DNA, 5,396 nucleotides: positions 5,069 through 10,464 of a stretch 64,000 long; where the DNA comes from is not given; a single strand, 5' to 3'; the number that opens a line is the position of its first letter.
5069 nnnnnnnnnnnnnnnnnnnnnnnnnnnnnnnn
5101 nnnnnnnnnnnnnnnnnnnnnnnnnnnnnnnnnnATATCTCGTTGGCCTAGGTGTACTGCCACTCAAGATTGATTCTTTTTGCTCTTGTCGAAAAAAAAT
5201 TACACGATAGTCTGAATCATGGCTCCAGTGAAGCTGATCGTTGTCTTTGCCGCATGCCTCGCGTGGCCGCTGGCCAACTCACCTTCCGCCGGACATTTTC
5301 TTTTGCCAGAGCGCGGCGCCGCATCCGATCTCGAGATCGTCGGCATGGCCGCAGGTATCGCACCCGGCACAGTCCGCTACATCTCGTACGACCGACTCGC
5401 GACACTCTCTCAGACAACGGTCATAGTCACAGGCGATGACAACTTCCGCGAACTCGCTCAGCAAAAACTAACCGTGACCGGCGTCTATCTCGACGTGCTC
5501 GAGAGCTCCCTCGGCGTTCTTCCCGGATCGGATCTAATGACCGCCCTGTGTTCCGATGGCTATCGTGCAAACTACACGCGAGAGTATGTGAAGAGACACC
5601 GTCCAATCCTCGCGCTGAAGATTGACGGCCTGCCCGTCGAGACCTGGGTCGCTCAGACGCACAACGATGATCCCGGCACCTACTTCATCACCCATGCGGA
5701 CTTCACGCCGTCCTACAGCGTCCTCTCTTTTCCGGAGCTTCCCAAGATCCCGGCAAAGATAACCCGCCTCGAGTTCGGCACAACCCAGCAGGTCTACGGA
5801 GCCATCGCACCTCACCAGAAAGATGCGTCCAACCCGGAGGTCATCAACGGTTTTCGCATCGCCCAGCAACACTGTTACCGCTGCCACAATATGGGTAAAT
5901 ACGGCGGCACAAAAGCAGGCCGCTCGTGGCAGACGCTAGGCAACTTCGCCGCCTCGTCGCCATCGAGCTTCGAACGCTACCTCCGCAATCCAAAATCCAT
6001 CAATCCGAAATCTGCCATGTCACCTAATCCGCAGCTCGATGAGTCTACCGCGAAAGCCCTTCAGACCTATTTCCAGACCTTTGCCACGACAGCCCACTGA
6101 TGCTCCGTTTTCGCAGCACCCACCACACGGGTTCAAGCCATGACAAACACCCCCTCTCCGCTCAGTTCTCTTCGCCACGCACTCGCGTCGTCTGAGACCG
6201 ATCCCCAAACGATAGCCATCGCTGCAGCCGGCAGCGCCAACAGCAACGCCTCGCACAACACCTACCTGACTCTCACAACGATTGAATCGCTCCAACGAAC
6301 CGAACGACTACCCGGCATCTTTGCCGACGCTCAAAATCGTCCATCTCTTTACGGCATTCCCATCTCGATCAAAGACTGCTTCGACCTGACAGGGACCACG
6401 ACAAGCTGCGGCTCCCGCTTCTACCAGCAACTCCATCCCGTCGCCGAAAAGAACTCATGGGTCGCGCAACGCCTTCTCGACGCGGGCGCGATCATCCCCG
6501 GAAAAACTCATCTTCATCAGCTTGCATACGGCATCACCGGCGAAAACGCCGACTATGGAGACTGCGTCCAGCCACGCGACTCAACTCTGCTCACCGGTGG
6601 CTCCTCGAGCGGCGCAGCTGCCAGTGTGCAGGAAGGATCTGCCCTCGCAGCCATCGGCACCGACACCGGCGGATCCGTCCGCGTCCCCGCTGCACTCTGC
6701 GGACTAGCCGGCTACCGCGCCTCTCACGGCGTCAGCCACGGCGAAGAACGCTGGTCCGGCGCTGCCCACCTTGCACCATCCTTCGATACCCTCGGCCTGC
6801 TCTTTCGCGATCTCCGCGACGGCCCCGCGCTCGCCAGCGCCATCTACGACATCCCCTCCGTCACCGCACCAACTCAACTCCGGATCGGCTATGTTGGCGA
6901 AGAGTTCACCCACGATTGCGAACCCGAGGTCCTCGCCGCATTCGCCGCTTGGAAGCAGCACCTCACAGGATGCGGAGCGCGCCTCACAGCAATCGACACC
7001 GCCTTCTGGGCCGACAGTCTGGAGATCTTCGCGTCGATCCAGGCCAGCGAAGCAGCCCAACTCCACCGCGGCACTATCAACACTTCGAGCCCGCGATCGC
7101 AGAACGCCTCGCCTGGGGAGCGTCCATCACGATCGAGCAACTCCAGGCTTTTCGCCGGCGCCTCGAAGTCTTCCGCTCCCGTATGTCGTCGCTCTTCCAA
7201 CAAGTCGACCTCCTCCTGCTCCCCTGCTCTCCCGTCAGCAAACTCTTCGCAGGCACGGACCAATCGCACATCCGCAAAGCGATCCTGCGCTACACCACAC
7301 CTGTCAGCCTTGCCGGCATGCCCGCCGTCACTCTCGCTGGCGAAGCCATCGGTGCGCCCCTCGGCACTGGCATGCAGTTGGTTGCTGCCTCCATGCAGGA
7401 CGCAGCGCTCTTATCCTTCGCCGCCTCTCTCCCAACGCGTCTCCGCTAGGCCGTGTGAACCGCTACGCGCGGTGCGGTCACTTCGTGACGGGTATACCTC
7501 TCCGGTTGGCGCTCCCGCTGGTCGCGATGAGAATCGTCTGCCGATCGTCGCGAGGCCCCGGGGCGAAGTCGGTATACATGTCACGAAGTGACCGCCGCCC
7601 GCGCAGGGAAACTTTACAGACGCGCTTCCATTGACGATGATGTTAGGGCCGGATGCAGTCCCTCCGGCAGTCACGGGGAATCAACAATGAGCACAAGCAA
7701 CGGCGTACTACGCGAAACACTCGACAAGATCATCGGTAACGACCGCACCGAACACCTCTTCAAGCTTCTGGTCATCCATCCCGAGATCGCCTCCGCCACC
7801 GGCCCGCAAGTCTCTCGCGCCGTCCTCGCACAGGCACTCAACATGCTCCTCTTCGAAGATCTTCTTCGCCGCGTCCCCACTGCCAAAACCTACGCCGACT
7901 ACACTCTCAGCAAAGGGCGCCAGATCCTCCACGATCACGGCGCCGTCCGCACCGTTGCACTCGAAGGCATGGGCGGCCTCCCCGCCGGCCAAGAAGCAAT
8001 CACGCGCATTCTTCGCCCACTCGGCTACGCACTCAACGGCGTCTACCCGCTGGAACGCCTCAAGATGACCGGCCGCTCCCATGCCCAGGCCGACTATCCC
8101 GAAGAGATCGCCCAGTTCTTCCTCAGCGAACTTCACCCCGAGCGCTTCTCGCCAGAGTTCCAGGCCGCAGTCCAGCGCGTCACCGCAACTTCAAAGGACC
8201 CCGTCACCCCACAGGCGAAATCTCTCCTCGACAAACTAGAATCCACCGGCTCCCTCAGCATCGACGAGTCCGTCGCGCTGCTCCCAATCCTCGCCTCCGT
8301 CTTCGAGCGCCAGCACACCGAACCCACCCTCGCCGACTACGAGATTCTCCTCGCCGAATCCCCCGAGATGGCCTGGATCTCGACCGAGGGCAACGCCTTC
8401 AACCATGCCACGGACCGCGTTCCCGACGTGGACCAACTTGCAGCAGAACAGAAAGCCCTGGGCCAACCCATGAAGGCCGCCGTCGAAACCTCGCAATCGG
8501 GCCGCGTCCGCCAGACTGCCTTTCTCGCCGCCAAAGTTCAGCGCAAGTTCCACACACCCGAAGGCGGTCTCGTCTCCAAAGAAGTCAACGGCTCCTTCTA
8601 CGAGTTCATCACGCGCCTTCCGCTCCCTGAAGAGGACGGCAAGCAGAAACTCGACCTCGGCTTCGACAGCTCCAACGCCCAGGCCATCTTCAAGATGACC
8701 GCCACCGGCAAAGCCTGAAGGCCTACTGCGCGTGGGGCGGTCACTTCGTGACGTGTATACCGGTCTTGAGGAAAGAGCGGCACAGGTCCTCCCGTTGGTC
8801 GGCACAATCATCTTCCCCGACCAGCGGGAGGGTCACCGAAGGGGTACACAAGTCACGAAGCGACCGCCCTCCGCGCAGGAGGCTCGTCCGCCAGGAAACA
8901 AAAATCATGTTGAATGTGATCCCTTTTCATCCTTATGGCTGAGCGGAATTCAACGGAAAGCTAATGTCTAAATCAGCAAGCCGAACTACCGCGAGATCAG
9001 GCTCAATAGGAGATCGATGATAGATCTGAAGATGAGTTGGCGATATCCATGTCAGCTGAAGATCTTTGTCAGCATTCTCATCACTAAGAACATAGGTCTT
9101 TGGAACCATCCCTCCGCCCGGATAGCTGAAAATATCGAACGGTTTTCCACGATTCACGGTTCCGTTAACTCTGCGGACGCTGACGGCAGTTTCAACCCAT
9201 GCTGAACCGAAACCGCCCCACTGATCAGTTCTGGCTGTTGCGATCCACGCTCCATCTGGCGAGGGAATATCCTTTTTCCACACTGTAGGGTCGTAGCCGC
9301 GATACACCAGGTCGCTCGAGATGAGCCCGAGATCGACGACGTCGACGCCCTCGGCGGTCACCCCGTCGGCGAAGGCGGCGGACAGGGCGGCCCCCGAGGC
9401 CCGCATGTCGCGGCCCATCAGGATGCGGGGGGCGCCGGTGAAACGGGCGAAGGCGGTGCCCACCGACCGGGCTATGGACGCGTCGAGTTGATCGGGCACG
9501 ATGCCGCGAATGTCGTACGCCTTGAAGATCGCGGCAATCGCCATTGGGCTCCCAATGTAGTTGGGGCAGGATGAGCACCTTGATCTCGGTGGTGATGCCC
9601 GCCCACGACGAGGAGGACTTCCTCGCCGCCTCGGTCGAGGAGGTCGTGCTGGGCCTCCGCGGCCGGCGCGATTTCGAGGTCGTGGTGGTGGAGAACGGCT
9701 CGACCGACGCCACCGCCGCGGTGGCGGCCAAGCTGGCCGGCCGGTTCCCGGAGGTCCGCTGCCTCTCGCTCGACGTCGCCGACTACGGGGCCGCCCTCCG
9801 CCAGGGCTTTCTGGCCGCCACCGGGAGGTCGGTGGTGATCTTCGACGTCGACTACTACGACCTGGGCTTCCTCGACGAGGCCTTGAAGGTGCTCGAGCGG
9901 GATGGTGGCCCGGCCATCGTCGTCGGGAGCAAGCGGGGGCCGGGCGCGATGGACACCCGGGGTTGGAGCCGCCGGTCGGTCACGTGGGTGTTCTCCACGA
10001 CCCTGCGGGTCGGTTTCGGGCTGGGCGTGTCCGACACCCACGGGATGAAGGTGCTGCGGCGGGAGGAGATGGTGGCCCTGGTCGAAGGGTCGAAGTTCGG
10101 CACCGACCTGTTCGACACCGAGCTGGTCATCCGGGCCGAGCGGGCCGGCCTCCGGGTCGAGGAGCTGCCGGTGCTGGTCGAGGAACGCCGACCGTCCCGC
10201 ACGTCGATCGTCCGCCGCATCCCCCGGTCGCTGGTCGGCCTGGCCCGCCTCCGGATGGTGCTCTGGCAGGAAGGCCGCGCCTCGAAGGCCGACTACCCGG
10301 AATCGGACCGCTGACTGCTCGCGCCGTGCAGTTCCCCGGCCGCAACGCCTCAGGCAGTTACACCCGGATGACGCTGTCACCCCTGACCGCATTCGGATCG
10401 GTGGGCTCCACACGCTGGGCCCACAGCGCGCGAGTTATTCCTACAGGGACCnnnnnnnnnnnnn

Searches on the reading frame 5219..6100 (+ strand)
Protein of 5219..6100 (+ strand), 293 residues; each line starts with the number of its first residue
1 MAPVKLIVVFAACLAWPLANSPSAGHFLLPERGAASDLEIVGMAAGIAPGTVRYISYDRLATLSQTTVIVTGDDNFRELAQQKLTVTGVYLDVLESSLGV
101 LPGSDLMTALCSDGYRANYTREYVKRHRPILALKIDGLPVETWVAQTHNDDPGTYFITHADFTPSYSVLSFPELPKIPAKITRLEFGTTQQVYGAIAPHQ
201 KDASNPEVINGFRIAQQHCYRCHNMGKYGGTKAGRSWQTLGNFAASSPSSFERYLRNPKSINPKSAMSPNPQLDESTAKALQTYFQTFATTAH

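Call 80: search_protein_families(library=pfam, max_evalue=0.001, proteins=[window:5219-6100:+])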
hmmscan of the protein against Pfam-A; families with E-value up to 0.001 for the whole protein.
window:5219-6100:+ (293 aa): 1 family
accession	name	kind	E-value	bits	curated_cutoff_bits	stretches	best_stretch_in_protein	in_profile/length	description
PF13442.11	Cytochrome_CBB3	-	0.00035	21.3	27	1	210-284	5-67/68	Cytochrome C oxidase, cbb3-type, subunit III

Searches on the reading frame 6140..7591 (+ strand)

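Call 80: search_protein_families(library=pfam, max_evalue=0.001, proteins=[window:6140-7591:+])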
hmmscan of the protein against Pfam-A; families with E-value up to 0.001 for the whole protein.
window:6140-7591:+ (483 aa): 1 family
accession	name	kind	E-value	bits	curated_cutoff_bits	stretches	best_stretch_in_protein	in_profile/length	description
PF01425.27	Amidase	-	1.4e-53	183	27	1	33-314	11-305/445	Amidase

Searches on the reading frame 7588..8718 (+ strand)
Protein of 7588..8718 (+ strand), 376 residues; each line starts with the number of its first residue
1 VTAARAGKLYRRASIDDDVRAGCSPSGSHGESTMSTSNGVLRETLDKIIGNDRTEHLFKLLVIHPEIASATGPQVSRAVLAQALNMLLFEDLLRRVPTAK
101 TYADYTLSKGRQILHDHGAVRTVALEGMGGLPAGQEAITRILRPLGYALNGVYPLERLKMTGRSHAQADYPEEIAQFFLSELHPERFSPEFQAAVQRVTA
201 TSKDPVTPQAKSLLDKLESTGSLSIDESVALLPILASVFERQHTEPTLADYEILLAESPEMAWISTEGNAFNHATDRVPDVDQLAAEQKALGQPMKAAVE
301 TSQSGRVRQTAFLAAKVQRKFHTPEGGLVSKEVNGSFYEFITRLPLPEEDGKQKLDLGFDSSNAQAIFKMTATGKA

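Call 80: search_protein_families(library=pfam, max_evalue=0.001, proteins=[window:7588-8718:+])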
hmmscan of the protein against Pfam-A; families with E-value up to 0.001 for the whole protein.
window:7588-8718:+ (376 aa): 1 family
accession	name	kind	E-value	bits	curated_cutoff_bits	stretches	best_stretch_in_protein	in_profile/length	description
PF07063.19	HGLS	-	3.8e-28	99.3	25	1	103-358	37-297/386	2-oxoadipate dioxygenase/decarboxylase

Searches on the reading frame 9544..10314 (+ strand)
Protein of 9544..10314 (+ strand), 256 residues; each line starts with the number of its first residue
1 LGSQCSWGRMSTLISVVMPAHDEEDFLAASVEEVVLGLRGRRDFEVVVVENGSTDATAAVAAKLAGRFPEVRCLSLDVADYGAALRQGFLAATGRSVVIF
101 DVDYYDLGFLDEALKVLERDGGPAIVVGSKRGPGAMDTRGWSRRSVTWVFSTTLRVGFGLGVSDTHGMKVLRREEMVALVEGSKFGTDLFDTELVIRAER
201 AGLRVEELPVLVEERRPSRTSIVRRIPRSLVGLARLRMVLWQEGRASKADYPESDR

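Call 80: search_protein_families(library=pfam, max_evalue=0.001, proteins=[window:9544-10314:+])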
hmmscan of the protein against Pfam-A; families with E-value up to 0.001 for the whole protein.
window:9544-10314:+ (256 aa): 2 families
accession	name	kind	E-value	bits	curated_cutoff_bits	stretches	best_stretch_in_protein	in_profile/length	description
PF00535.33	Glycos_transf_2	-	6.6e-19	68.9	23.3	1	15-174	1-162/168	Glycosyl transferase family 2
PF13641.12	Glyco_tranf_2_3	-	2.4e-07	31.4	27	1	14-103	3-96/230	Glycosyltransferase like family 2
